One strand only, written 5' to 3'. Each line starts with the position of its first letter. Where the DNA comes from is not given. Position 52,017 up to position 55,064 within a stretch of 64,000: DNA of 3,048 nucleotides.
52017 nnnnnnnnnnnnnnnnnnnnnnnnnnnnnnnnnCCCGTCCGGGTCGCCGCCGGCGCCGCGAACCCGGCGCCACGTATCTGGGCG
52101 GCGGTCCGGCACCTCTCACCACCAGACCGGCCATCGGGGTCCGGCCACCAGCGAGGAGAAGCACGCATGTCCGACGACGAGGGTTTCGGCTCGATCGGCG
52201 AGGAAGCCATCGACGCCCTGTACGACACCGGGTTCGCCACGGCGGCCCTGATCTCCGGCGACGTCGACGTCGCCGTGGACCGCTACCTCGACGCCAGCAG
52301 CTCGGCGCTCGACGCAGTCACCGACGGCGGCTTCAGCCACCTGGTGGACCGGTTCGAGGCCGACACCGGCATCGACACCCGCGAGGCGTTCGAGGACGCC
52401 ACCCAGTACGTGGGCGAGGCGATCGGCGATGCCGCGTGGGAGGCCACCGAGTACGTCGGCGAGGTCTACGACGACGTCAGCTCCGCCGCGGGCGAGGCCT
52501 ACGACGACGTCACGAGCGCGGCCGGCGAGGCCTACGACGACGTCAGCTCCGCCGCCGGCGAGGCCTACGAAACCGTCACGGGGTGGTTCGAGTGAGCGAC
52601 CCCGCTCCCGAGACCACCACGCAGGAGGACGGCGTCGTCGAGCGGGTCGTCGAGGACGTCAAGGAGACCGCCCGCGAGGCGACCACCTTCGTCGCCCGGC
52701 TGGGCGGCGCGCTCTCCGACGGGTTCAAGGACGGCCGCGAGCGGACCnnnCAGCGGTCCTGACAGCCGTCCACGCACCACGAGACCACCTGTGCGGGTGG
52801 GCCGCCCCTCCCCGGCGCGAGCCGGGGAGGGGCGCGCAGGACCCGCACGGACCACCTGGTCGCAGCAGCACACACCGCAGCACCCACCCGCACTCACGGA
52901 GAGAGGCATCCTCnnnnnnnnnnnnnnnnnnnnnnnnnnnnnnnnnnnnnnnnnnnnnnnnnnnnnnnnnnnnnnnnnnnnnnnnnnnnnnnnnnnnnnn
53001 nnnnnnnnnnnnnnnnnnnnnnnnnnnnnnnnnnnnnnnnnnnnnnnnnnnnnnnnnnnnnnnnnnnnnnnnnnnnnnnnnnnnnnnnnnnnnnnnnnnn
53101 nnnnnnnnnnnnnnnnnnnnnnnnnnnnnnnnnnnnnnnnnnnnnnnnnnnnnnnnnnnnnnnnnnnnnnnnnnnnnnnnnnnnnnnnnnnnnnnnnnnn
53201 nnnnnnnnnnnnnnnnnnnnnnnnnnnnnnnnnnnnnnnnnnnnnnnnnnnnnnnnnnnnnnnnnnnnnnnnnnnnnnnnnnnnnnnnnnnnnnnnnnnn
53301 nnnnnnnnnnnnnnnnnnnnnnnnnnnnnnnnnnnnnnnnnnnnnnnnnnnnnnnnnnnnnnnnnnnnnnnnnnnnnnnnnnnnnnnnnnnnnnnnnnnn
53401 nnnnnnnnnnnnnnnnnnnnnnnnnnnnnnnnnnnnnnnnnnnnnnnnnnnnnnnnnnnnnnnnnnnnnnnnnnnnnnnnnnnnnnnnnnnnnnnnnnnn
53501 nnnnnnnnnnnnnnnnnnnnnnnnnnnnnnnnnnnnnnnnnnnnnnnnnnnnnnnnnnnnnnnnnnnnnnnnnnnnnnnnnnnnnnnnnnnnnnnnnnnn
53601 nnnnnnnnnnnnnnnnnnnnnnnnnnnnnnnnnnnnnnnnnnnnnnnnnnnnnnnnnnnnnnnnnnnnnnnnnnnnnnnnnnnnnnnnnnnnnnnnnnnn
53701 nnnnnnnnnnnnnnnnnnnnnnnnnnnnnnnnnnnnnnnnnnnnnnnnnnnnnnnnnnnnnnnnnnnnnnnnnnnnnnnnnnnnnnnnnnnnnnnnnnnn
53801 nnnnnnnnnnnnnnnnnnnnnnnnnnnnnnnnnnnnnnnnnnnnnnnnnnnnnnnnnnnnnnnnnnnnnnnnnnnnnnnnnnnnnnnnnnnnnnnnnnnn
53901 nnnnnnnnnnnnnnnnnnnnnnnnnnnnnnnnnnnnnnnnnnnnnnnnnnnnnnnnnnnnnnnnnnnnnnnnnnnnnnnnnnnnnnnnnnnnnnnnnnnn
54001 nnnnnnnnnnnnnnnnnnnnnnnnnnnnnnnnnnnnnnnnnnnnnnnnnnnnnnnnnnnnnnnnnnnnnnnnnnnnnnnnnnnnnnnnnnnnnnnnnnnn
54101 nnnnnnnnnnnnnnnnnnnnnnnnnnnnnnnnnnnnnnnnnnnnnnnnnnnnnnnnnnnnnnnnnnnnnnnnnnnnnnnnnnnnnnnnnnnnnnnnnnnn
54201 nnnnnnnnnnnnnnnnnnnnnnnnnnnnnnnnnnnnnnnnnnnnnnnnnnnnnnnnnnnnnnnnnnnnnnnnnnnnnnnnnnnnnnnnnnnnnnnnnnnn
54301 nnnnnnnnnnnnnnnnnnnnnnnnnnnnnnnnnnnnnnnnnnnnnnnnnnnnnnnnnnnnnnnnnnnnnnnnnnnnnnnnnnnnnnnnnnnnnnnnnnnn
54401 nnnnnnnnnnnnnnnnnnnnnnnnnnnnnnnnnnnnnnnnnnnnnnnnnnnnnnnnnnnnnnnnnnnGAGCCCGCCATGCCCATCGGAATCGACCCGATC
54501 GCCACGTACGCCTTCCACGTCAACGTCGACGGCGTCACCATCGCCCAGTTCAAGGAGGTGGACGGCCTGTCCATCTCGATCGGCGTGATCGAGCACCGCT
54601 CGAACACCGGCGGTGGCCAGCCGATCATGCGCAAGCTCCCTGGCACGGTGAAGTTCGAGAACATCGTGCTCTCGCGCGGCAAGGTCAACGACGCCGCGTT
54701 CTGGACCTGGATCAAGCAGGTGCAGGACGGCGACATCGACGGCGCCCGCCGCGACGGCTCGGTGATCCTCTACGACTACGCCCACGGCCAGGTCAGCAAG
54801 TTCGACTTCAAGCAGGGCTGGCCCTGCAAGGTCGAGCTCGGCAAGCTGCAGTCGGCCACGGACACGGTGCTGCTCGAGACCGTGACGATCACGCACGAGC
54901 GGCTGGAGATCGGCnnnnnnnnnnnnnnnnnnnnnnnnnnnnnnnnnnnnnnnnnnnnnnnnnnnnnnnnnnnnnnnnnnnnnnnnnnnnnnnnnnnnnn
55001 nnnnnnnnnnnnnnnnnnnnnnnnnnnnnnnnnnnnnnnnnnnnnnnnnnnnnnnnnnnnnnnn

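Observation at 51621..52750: Tandem pair of orphan, extremely acidic 142-aa paralogues plus a coupled 52-aa ORF immediately upstream of the sheath gene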

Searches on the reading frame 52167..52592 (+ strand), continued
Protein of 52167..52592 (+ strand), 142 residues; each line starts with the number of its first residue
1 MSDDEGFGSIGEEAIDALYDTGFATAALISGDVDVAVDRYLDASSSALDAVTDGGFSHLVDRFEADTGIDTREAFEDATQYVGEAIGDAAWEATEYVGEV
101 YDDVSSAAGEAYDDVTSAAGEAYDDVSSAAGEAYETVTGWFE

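Call 91: search_protein_families(library=phrogs, proteins=[P0056, P0076, P0082, P0149, P0173, P0097, P0120], max_evalue=1e-8)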
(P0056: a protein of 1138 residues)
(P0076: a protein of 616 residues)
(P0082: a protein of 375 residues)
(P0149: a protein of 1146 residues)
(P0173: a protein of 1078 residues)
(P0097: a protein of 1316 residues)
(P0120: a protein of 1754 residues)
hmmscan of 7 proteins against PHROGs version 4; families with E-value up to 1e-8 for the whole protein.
P0056 (1138 aa): 28 families (the best 25 are shown)
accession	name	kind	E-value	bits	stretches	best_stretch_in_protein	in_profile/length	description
phrog_28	-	tail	8.5e-69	234.3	1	8-1046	230-888/1228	tail length tape measure protein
phrog_1272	-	tail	3.2e-60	205.1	2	10-635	222-866/1606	tail length tape measure protein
phrog_991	-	tail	7.2e-56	190.6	1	7-632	248-760/1966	tail length tape measure protein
phrog_58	-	tail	1.4e-52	180.4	1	9-1081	299-1239/1544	tail length tape measure protein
phrog_167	-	tail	2.7e-50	172.2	1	14-954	250-998/1555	tail length tape measure protein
phrog_13339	-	tail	1.2e-49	169.6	1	11-401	45-448/2156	tail length tape measure protein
phrog_1535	-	tail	4.9e-39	135.3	2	909-1127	899-1144/1152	tail length tape measure protein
phrog_4200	-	tail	1.4e-35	124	3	320-815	118-579/732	tail length tape measure protein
phrog_17594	-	tail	6.8e-30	104.4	1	10-391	134-533/1582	tail length tape measure protein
phrog_1293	-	tail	1.8e-28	99.9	1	9-379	136-523/1424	tail length tape measure protein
phrog_305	-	tail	7.4e-28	98.7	1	461-781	386-680/1001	tail length tape measure protein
phrog_1533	-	tail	7.8e-28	97.6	1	22-501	226-720/1688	tail length tape measure protein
phrog_23108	-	tail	5.5e-27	94.8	1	40-396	438-800/1552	tail length tape measure protein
phrog_17321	-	unknown function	6.3e-24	84.5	1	41-216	80-261/1484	-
phrog_5218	-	unknown function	2.3e-22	80.1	1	20-451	196-680/1599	-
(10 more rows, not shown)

P0076 (616 aa): 1 family
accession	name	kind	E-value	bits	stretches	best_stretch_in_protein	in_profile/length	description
phrog_167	-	tail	3.9e-09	35.8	0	237-615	640-985/1555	tail length tape measure protein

P0082 (375 aa): 0 families

P0149 (1146 aa): 30 families (the best 25 are shown)
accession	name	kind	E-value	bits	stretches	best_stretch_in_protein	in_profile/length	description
phrog_58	-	tail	5.1e-66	224.9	2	23-723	256-943/1544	tail length tape measure protein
phrog_1272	-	tail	6.1e-64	217.5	2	74-785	405-1087/1606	tail length tape measure protein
phrog_1535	-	tail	1e-52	180.5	3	100-686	529-1011/1152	tail length tape measure protein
phrog_991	-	tail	3.9e-45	155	3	22-553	294-814/1966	tail length tape measure protein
phrog_167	-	tail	5.1e-45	154.7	1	23-731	349-988/1555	tail length tape measure protein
phrog_8462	-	tail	4.8e-44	152.1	2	27-535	27-462/672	tail length tape measure protein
phrog_17020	-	unknown function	1.5e-38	133.9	2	603-732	67-204/353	-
phrog_4200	-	tail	5.2e-38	132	1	357-729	197-569/732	tail length tape measure protein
phrog_305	-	tail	2.3e-28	100.4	2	484-678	467-651/1001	tail length tape measure protein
phrog_4070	-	tail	2.6e-27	96.3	2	647-867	152-377/989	tail length tape measure protein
phrog_5493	-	tail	3.3e-27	96.2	1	23-595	486-963/1102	tail length tape measure protein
phrog_4197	-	tail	1.5e-24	86.9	1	21-654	587-1124/1783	tail length tape measure protein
phrog_13338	-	unknown function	2e-23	83.6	1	28-374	8-305/903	-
phrog_8125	-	tail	1.9e-20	74.4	1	22-561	40-485/578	tail length tape measure protein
phrog_9483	-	tail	8e-19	68.6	1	11-243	7-228/657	tail length tape measure protein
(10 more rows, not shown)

P0173 (1078 aa): 16 families
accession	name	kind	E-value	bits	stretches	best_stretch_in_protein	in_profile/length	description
phrog_1535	-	tail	9.7e-84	283.3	3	11-383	155-534/1152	tail length tape measure protein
phrog_28918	-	unknown function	2.5e-61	208.7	2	92-375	70-374/1445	-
phrog_58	-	tail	2.6e-43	149.7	2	646-1041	721-1044/1544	tail length tape measure protein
phrog_5448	-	tail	3.9e-40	137.8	2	768-1040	1804-2089/3103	tail length tape measure protein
phrog_305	-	tail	5.4e-35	122.3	1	714-1020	500-769/1001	tail length tape measure protein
phrog_1272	-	tail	2.5e-32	112.7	2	543-961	1022-1511/1606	tail length tape measure protein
phrog_5493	-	tail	3.6e-28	99.4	1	490-1044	528-1068/1102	tail length tape measure protein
phrog_4200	-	tail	6.8e-26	92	1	482-859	202-572/732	tail length tape measure protein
phrog_17020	-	unknown function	5e-22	79.6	1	491-656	20-180/353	-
phrog_8462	-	tail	2.6e-21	77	1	733-1038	341-577/672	tail length tape measure protein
phrog_167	-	tail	7.1e-20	71.4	2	646-989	760-1028/1555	tail length tape measure protein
phrog_4070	-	tail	1.8e-14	53.9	1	507-661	229-372/989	tail length tape measure protein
phrog_5690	-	unknown function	1.5e-13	51.3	0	353-570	447-660/907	-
phrog_1686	-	tail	5.4e-13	48.7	1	868-1031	1026-1190/1224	tail length tape measure protein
phrog_7025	-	tail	5.5e-12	44.5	1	28-268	836-1058/2880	tail length tape measure protein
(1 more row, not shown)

P0097 (1316 aa): 16 families
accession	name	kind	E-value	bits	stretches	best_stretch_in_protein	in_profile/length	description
phrog_58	-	tail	1.3e-50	173.9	2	92-904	514-915/1544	tail length tape measure protein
phrog_167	-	tail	1.7e-43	149.7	3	483-1099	483-975/1555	tail length tape measure protein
phrog_305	-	tail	1.2e-41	144.3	2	38-917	67-667/1001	tail length tape measure protein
phrog_1272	-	tail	7.4e-38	131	3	379-912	593-1102/1606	tail length tape measure protein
phrog_1535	-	tail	2.5e-35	123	2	942-1273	787-1110/1152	tail length tape measure protein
phrog_5448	-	tail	3.2e-32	111.6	1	1021-1177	1764-1923/3103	tail length tape measure protein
phrog_4200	-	tail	6.1e-25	88.8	1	823-1249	239-623/732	tail length tape measure protein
phrog_6090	-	tail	3.7e-24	85.5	1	562-1233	554-1108/1853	tail length tape measure protein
phrog_1204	-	tail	8.5e-19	68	0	507-850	387-685/1483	tail protein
phrog_4070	-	tail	1.2e-16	61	1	958-1183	152-376/989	tail length tape measure protein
phrog_934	-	tail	2e-16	59.6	1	571-704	350-482/1988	tail length tape measure protein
phrog_17020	-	unknown function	3.5e-16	60.3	0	935-1071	70-206/353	-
phrog_5493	-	tail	2.4e-15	56.9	0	799-1183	573-914/1102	tail length tape measure protein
phrog_3547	-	tail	1.4e-14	53.8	1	591-702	436-547/1767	tail length tape measure protein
phrog_6435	-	tail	1.6e-13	50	1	306-765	225-640/2090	tail length tape measure protein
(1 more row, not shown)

P0120 (1754 aa): 25 families
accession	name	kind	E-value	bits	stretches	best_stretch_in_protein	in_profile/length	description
phrog_58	-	tail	1.3e-65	223.6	4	1411-1651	818-1044/1544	tail length tape measure protein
phrog_167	-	tail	8.8e-57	193.7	3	854-1245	668-982/1555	tail length tape measure protein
phrog_1272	-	tail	1.3e-48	166.7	3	1209-1499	745-1025/1606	tail length tape measure protein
phrog_1535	-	tail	1.6e-43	150.1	4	1223-1378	874-1034/1152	tail length tape measure protein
phrog_4070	-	tail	1.5e-40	140.1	4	1077-1292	154-376/989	tail length tape measure protein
phrog_17020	-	unknown function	1.5e-36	127.3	1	1060-1202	67-213/353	-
phrog_1686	-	tail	1.6e-36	126.6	2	1246-1640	808-1186/1224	tail length tape measure protein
phrog_305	-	tail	1.8e-36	127.1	2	1387-1612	555-769/1001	tail length tape measure protein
phrog_5493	-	tail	4.6e-35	122.2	2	1256-1629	735-1062/1102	tail length tape measure protein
phrog_4200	-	tail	9.7e-34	117.9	2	887-1270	227-565/732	tail length tape measure protein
phrog_1204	-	tail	4.5e-33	115.3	2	1189-1630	944-1420/1483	tail protein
phrog_12798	-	tail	8.3e-26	91.5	1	82-439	61-417/1031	tail length tape measure protein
phrog_8927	-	tail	1e-23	84.5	2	1078-1332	570-810/1619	tail length tape measure protein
phrog_26805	-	unknown function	3.9e-23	82.6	1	1347-1588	362-605/697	-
phrog_16017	-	unknown function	1.2e-21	77.3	1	8-258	184-426/1234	-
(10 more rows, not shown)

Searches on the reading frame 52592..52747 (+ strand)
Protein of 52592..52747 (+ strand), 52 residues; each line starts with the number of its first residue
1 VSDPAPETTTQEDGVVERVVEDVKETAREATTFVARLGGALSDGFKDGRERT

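Call 4: search_protein_families(library=pfam, proteins=[window:52592-52747:+], max_evalue=1)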
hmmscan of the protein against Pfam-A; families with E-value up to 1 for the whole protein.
window:52592-52747:+ (52 aa): 0 families

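Call 27: search_protein_families(library=phrogs, proteins=[window:52592-52747:+], max_evalue=1)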
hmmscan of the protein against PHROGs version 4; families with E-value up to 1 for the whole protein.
window:52592-52747:+ (52 aa): 1 family
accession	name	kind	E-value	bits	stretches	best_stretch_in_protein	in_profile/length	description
phrog_3288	-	transcription regulation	0.13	12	1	2-42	332-372/531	transcriptional regulator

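Call 40: find_homologous_proteins(query=window:52592-52747:+, max_evalue=0.01)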
Query seq(52 aa) (52 aa): 3 proteins with E <= 0.01 among 3 candidates.
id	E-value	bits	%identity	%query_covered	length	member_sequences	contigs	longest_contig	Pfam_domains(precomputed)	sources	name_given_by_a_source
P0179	6.6e-20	86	85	100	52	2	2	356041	-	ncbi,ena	-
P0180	1.0e-18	83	83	100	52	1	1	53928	-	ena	-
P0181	1.3e-18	82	85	100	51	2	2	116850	-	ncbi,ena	-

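Call 87: search_protein_families(library=ncbifam, proteins=[window:52592-52747:+], max_evalue=0.1)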
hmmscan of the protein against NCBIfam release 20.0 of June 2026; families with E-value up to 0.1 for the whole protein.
window:52592-52747:+ (52 aa): 0 families

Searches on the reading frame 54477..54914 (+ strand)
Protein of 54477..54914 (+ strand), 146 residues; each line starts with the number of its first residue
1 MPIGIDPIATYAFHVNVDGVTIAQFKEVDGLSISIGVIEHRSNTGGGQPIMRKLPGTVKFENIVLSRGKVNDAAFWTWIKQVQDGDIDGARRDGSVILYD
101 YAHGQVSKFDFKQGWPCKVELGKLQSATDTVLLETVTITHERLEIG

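Call 4: search_protein_families(library=pfam, proteins=[window:54477-54914:+], max_evalue=1)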
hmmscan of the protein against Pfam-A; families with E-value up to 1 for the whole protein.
window:54477-54914:+ (146 aa): 1 family
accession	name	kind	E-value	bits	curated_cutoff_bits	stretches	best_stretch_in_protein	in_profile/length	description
PF06841.18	Phage_T4_gp19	-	2.3e-32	112.1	28.2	1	10-144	2-134/134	T4-like virus tail tube protein gp19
